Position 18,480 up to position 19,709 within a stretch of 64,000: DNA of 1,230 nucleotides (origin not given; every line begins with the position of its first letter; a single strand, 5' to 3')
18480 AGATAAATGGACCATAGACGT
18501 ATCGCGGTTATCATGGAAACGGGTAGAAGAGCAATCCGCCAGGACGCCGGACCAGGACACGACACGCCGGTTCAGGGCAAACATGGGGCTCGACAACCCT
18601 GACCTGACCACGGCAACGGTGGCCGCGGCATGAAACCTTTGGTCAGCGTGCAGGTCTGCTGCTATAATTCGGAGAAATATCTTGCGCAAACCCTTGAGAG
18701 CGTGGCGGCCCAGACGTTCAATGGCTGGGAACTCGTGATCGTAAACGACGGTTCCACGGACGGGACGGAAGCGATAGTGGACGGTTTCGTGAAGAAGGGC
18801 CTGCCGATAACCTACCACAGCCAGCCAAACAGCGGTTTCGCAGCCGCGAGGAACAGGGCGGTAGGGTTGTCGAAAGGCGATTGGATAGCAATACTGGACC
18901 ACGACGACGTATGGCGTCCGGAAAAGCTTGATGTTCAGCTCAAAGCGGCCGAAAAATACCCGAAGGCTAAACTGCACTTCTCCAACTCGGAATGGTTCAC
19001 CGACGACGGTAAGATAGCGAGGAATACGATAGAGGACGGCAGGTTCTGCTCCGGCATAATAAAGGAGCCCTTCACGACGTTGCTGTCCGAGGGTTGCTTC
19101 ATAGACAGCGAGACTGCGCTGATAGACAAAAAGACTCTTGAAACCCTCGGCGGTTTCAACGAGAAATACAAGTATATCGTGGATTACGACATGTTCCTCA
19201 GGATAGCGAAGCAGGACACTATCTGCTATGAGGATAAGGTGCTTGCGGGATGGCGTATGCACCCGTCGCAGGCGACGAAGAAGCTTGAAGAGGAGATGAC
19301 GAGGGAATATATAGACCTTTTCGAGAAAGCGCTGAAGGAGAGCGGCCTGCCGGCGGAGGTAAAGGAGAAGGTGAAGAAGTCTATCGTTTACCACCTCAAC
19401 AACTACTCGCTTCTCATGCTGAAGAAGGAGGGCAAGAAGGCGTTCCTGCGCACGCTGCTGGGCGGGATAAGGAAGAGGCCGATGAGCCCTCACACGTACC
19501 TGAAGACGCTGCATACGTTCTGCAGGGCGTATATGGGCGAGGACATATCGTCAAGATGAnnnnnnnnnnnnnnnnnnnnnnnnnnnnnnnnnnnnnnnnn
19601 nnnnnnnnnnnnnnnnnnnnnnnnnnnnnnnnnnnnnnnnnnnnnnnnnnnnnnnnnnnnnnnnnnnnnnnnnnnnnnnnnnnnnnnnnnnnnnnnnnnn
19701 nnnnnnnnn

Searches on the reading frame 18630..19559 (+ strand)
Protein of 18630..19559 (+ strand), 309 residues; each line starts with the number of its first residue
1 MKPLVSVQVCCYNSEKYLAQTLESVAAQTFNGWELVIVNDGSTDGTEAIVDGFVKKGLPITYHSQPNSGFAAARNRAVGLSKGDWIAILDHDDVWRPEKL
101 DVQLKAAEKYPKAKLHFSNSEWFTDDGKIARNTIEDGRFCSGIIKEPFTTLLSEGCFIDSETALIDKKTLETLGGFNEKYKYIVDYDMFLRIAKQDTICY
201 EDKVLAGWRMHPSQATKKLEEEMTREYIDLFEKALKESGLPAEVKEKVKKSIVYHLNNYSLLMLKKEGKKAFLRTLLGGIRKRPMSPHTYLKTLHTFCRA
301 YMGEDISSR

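Call 7: search_protein_families(library=pfam, proteins=[window:18630-19559:+])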
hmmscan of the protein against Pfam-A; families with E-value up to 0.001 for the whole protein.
window:18630-19559:+ (309 aa): 4 families
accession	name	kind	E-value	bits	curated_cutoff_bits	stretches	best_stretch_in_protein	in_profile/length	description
PF00535.33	Glycos_transf_2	-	1.2e-33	116.8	23.3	1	6-130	1-126/168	Glycosyl transferase family 2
PF10111.15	Glyco_tranf_2_2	-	3.6e-19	69.7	27.3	1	6-195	1-202/276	Glycosyltransferase like family 2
PF13641.12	Glyco_tranf_2_3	-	1.4e-13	51.8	27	1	5-227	3-228/230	Glycosyltransferase like family 2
PF13704.12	Glyco_tranf_2_4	-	0.00041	21.2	27.5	0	13-93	2-82/98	Glycosyl transferase family 2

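Call 11: find_encoding_contigs(protein=window:18630-19559:+, flank=10000, max_places=6)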
Protein window:18630-19559:+ (309 aa): no gene with exactly this product is on record in the collection.
